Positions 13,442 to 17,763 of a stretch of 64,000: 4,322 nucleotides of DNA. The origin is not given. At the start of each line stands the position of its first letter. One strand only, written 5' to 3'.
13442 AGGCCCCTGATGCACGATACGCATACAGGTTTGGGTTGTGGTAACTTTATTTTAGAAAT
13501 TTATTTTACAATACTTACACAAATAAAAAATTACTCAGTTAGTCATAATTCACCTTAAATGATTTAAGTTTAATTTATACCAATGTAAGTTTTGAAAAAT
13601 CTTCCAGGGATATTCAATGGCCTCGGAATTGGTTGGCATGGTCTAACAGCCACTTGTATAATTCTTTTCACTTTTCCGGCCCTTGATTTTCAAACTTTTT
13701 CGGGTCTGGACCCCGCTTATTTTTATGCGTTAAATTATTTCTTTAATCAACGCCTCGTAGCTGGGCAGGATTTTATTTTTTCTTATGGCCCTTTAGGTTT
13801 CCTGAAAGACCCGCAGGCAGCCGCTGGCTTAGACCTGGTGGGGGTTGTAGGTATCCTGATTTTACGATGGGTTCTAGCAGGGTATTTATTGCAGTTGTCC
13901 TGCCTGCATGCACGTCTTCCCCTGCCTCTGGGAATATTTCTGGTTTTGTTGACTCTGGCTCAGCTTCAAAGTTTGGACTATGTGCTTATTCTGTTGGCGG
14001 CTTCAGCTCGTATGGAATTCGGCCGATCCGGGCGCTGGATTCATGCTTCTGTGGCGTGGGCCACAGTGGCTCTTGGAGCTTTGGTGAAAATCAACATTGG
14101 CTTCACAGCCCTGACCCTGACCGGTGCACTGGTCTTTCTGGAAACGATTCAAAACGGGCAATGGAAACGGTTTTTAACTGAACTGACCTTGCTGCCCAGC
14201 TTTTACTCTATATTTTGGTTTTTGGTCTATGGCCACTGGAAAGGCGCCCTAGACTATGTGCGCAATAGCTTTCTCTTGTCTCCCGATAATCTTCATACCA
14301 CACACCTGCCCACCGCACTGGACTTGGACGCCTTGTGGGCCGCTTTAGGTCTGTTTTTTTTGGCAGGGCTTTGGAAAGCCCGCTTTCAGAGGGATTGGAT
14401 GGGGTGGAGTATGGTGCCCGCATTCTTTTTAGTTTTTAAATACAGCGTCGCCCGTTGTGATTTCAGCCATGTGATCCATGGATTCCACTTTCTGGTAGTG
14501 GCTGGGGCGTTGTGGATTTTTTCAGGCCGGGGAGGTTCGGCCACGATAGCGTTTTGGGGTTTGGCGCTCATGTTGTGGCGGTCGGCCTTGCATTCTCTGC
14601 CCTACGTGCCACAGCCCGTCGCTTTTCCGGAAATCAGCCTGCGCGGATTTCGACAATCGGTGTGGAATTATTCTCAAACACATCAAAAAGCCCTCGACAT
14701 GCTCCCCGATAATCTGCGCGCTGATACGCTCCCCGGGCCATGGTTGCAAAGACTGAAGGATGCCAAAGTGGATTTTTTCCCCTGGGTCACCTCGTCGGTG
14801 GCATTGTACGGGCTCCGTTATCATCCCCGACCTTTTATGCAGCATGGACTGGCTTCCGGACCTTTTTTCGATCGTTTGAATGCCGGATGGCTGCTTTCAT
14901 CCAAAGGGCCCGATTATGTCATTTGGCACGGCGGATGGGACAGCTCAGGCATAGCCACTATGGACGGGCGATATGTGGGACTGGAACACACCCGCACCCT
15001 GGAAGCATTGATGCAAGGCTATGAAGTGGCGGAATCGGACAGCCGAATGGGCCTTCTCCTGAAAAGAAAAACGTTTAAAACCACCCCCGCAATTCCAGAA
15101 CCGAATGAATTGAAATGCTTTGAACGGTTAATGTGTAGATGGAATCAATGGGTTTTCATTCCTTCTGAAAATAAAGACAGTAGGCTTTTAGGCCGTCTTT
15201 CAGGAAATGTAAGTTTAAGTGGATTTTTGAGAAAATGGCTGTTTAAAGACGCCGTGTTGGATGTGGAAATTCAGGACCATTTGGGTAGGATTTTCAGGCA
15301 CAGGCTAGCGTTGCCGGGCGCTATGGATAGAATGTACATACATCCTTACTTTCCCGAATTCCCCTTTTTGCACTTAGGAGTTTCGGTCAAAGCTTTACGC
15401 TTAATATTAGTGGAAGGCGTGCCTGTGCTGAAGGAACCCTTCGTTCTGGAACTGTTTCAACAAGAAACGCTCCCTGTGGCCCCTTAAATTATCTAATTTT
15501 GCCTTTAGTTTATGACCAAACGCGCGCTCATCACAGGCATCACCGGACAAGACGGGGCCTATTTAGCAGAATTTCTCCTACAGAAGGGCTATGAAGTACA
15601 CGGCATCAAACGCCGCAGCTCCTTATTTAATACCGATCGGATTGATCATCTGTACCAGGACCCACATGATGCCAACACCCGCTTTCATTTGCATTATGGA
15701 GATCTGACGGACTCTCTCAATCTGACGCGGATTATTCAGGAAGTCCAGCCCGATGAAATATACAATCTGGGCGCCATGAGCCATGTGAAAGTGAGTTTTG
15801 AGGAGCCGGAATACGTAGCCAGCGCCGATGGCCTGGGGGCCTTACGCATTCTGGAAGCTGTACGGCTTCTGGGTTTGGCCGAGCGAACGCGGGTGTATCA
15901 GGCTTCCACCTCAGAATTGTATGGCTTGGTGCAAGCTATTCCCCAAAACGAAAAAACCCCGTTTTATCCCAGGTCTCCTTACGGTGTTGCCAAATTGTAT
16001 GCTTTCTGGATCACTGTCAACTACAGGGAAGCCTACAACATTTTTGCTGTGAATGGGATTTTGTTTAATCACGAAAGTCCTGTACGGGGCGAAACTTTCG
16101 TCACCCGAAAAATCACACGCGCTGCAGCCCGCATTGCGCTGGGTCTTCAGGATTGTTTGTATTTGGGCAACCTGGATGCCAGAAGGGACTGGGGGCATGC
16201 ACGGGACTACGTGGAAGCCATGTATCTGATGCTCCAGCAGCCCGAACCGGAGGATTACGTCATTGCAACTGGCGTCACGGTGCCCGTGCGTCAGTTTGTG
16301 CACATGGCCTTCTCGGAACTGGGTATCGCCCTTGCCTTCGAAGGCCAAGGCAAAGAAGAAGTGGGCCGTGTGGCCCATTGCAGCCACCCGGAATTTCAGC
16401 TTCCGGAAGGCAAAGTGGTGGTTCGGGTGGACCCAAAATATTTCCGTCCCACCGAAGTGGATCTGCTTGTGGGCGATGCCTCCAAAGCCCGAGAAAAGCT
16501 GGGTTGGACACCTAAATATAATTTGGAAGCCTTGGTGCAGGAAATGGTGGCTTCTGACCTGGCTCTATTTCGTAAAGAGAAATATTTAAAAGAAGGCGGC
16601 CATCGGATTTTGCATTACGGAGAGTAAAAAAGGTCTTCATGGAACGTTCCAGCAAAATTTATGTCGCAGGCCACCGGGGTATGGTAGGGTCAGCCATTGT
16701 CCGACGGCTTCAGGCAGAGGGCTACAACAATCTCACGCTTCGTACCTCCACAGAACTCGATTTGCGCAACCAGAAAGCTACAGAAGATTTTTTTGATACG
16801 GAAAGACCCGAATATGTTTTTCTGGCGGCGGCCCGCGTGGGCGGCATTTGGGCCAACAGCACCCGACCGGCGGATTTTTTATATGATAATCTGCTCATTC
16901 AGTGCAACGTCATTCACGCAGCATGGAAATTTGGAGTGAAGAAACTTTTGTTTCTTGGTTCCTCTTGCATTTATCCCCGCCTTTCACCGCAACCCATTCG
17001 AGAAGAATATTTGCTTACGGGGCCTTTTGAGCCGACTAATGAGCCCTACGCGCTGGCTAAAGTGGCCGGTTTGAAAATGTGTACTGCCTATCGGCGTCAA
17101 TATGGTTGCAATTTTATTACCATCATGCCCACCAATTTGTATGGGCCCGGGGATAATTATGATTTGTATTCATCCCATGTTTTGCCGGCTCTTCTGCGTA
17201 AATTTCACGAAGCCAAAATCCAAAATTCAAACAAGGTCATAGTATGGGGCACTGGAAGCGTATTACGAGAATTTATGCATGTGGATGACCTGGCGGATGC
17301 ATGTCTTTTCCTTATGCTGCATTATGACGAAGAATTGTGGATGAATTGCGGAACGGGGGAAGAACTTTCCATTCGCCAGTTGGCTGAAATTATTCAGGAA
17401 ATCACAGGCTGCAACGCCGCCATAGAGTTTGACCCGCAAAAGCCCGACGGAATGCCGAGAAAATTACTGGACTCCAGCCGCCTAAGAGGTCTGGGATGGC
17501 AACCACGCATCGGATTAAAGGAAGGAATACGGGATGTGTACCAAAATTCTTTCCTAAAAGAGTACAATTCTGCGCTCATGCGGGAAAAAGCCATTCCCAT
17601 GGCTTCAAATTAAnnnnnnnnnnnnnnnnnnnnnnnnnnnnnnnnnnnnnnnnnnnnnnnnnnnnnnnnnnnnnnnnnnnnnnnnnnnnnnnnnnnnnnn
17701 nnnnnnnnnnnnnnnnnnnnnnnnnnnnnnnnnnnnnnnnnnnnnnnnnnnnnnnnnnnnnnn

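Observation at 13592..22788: Glycan-synthesis operon: GT-C-like membrane protein plus GDP-fucose and PglF/PglE pathway genes with two unusual members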

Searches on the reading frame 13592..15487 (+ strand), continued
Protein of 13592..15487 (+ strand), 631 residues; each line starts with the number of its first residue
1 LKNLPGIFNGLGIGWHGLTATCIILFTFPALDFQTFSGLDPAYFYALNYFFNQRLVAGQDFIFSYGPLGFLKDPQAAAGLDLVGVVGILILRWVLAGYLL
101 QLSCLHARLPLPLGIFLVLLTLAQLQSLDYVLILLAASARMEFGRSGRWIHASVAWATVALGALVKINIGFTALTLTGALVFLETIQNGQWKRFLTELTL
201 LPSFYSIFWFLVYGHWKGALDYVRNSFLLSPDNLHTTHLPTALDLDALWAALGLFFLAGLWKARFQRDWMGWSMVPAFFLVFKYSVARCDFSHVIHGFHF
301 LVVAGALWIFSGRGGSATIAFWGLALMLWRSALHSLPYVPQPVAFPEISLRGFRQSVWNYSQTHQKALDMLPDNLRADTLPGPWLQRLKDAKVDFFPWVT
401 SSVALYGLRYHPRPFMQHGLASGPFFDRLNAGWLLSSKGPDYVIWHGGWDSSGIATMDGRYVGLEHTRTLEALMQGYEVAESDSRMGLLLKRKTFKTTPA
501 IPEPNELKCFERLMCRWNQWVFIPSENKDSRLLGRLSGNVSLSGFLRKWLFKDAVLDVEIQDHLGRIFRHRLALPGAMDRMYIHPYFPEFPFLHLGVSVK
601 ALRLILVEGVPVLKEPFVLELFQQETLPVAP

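Call 83: fold_search(model_id=the predicted structure, library=pdb)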
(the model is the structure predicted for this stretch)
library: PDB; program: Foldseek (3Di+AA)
matches with E <= 10: 590; with E <= 0.001: 7
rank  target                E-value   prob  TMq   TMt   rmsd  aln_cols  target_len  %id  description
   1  7bvf_B                1.8e-05  1.00  0.30  0.20  20.8       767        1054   12  Cryo-EM structure of Mycobacterium tuberculosis arabinosyltransferase EmbA-EmbB-AcpM2 in complex with ethambutol (released 2020-04-29)
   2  7bve_A                7.0e-05  1.00  0.27  0.18  19.8       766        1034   11  Cryo-EM structure of Mycobacterium smegmatis arabinosyltransferase EmbC2-AcpM2 in complex with ethambutol (released 2020-04-29)
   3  6x0o                  9.6e-05  1.00  0.28  0.19  20.8       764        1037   10  Single-Particle Cryo-EM Structure of Arabinosyltransferase EmbB from Mycobacterium smegmatis (released 2020-06-10)
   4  7bvf_A                2.0e-04  0.99  0.26  0.17  20.6       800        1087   12  Cryo-EM structure of Mycobacterium tuberculosis arabinosyltransferase EmbA-EmbB-AcpM2 in complex with ethambutol (released 2020-04-29)
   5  7bwr_A                3.8e-04  0.99  0.28  0.19  22.3       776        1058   12  Mycobacterium smegmatis arabinosyltransferase complex EmbB2-AcpM2 in substrate DPA bound asymmetric "active state" (released 2020-05-27)
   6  7bx8_A                4.1e-04  0.99  0.26  0.18  19.3       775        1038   11  Mycobacterium smegmatis arabinosyltransferase complex EmbB2-AcpM2 in symmetric "resting state" (released 2020-05-27)
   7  7bvc_B                7.0e-04  0.99  0.29  0.20  22.6       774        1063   14  Cryo-EM structure of Mycobacterium smegmatis arabinosyltransferase EmbA-EmbB-AcpM2 in complex with ethambutol (released 2020-04-29)
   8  7e9s_A                2.0e-03  0.94  0.28  0.22  22.2       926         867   10  Archaeal oligosaccharyltransferase AglB from Archaeoglobus fulgidus in complex with an inhibitory peptide and a dolich (released 2021-09-08)
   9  7bvc_A                2.9e-03  0.92  0.26  0.17  20.2       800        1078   12  Cryo-EM structure of Mycobacterium smegmatis arabinosyltransferase EmbA-EmbB-AcpM2 in complex with ethambutol (released 2020-04-29)
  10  6w98_A                3.7e-03  0.84  0.24  0.15  17.2       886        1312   11  Single-Particle Cryo-EM Structure of Arabinofuranosyltransferase AftD from Mycobacteria (released 2020-05-13)
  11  7ula_A                4.6e-02  0.95  0.17  0.22   9.6       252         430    9  Structure of the Pseudomonas putida AlgKX modification and secretion complex (released 2022-12-14)
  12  4knc_A                6.6e-02  0.99  0.12  0.18   4.9       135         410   12  Structural and functional characterization of Pseudomonas aeruginosa AlgX (released 2013-06-26)
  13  4knc_B                8.6e-02  0.96  0.12  0.17   5.5       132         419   14  Structural and functional characterization of Pseudomonas aeruginosa AlgX (released 2013-06-26)
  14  8pn9_A                9.8e-02  0.80  0.29  0.28  18.4       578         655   11  Structure of human oligosaccharyltransferase OST-A complex bound to NGI-1 (released 2024-05-08)
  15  7kqh_A                1.2e-01  0.16  0.08  0.17  17.2       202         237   12  Antibodies that engage the hemagglutinin receptor-binding site of influenza B viruses (released 2020-12-16)
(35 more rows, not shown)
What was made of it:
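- On GT-C fold glycosyltransferases (structural class): Foldseek top 10 are all GT-C (EmbB E 1.8e-5, probability 1.0; call 83).
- Closest known: Mycobacterial EmbA/B/C and AftD arabinofuranosyltransferases. Same: They are the best Foldseek matches (E 1.8e-5 to 4e-3, call 83).
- The Foldseek top 10 are all GT-C enzymes (EmbB E 1.8e-5, probability 1.0; EmbA/C, AglB, AftD) (call 83). C-terminal domain: it matches the AlgX CBM and galectins at probability 0.95-0.99 (call 83). The CBM-like C-terminus points to a glycan acceptor (call 83).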

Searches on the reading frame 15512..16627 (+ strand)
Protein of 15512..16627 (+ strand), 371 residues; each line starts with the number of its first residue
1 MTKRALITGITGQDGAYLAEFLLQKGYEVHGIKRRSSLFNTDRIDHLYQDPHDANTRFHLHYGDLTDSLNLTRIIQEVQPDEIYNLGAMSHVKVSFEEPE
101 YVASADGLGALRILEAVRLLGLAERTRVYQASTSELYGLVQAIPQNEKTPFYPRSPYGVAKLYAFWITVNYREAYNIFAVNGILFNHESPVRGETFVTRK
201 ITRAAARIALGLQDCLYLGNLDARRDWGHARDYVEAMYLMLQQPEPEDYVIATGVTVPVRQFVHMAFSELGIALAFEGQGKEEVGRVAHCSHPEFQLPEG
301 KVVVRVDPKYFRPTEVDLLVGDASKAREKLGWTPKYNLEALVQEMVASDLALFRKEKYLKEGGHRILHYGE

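Call 3: search_protein_families(library=pfam, proteins=[window:15512-16627:+])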
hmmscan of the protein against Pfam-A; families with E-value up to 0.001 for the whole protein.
window:15512-16627:+ (371 aa): 3 families
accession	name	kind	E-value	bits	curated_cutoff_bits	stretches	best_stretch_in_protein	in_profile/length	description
PF16363.11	GDP_Man_Dehyd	-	1.8e-151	504.7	27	1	6-345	1-332/332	GDP-mannose 4,6 dehydratase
PF01370.27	Epimerase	-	1.9e-75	253.8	20.9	1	5-252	1-240/240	NAD dependent epimerase/dehydratase family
PF04321.23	RmlD_sub_bind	-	7e-07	29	27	1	4-183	2-151/287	RmlD substrate binding domain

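Call 4: search_protein_families(library=ncbifam, proteins=[window:15512-16627:+])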
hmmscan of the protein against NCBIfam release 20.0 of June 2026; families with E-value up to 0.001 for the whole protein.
window:15512-16627:+ (371 aa): 12 families
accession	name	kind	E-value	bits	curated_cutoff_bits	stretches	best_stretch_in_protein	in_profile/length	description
TIGR01472.1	gmd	equivalog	2.3e-178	592.6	415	1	3-351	1-340/342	GDP-mannose 4,6-dehydratase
TIGR04180.1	EDH_00030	hypoth_equivalog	3.8e-27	95.1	475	1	6-255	2-241/297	NAD-dependent 4,6-dehydratase LegB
TIGR01181.1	dTDP_gluc_dehyt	equivalog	2.8e-26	92.4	365.1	1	5-346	2-308/321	dTDP-glucose 4,6-dehydratase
TIGR01179.1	galE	equivalog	7.9e-19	67.7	262.3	1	5-180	2-169/332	UDP-glucose 4-epimerase GalE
TIGR02622.1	CDP_4_6_dhtase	equivalog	1.3e-18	67.3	278.45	1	3-122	5-120/352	CDP-glucose 4,6-dehydratase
NF007582.0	PRK10217.1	equivalog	1.4e-13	50.7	698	1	51-244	46-243/355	dTDP-glucose 4,6-dehydratase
NF007490.0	PRK10084.1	subfamily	3.1e-10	39.6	649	1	54-243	48-249/361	dTDP-glucose 4,6-dehydratase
NF007956.0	PRK10675.1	subfamily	1.2e-07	31.2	394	1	4-237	2-237/338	UDP-glucose 4-epimerase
NF011728.1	PRK15181.1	equivalog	1.1e-06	27.9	760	1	2-185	15-193/348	Vi polysaccharide biosynthesis UDP-N-acetylglucosaminuronic acid C-4 epimerase TviC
NF043036.1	ErythonDh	equivalog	1.2e-06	28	325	1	5-167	3-159/321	D-erythronate dehydrogenase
TIGR01214.1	rmlD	equivalog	0.0002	20.6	224.05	1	5-184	2-151/285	dTDP-4-dehydrorhamnose reductase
TIGR03466.1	HpnA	hypoth_equivalog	0.00055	18.9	367.65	0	4-164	2-145/327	hopanoid-associated sugar epimerase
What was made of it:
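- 15512..16627 (+): gmd, GDP-mannose 4,6-dehydratase. TIGR01472 592.6 bits (cut-off 415); PF16363 E 1.8e-151 (calls 3, 4).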

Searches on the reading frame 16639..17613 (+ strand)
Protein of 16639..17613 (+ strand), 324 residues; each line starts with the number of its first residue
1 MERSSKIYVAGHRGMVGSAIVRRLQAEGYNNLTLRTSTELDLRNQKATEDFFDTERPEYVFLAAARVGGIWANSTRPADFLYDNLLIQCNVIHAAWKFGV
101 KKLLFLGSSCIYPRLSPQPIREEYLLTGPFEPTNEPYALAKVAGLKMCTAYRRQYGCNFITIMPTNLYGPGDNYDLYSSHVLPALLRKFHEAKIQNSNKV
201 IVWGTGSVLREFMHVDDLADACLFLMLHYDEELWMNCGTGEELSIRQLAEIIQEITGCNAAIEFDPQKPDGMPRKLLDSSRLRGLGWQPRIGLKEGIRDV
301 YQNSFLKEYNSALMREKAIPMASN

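Call 3: search_protein_families(library=pfam, proteins=[window:16639-17613:+])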
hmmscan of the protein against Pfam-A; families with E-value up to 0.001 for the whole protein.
window:16639-17613:+ (324 aa): 3 families
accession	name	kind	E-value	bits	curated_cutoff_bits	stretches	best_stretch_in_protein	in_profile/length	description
PF01370.27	Epimerase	-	5e-67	226.3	20.9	1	7-231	1-230/240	NAD dependent epimerase/dehydratase family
PF16363.11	GDP_Man_Dehyd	-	2.5e-22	80.2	27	1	39-299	58-331/332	GDP-mannose 4,6 dehydratase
PF04321.23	RmlD_sub_bind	-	1.8e-06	27.7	27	1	6-66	2-61/287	RmlD substrate binding domain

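Call 4: search_protein_families(library=ncbifam, proteins=[window:16639-17613:+])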
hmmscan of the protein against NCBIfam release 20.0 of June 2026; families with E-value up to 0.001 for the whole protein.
window:16639-17613:+ (324 aa): 13 families
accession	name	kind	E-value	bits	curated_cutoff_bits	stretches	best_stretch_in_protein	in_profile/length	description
NF047922.1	GDPFucSynFcl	equivalog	7.8e-145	482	500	1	4-308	2-304/308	GDP-L-fucose synthase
TIGR01179.1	galE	equivalog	9.7e-22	77.2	262.3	1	38-301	52-322/332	UDP-glucose 4-epimerase GalE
TIGR01181.1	dTDP_gluc_dehyt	equivalog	5.6e-19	68.4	365.1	1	41-300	58-307/321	dTDP-glucose 4,6-dehydratase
TIGR04180.1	EDH_00030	hypoth_equivalog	1.6e-16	60.3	475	1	56-268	70-268/297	NAD-dependent 4,6-dehydratase LegB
TIGR02197.1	heptose_epim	equivalog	3.7e-08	32.9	274.6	1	7-265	1-269/316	ADP-glyceromanno-heptose 6-epimerase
NF007490.0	PRK10084.1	subfamily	3.3e-07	29.6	649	1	127-300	158-330/361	dTDP-glucose 4,6-dehydratase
NF007582.0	PRK10217.1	equivalog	1.2e-06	27.9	698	1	127-272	151-281/355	dTDP-glucose 4,6-dehydratase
NF042422.1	oxyalk_red_OleD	equivalog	5.3e-06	26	580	1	6-191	2-186/329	2-alkyl-3-oxoalkanoate reductase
TIGR03466.1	HpnA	hypoth_equivalog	1.1e-05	24.5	367.65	1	6-173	2-176/327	hopanoid-associated sugar epimerase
NF007956.0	PRK10675.1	subfamily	2e-05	23.9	394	0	206-302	227-327/338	UDP-glucose 4-epimerase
NF008360.0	PRK11150.1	equivalog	2.8e-05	23.5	452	0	166-255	169-253/310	ADP-glyceromanno-heptose 6-epimerase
NF008872.0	PRK11908.1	equivalog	0.00026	20.2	294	0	90-255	101-270/349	bifunctional UDP-4-keto-pentose/UDP-xylose synthase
TIGR01214.1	rmlD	equivalog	0.00071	18.8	224.05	0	6-66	1-60/285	dTDP-4-dehydrorhamnose reductase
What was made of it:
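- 16639..17613 (+): fcl-1, canonical GDP-L-fucose synthase (3,5-epimerase/4-reductase). NF047922 482 bits (cut-off 500) (call 4).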
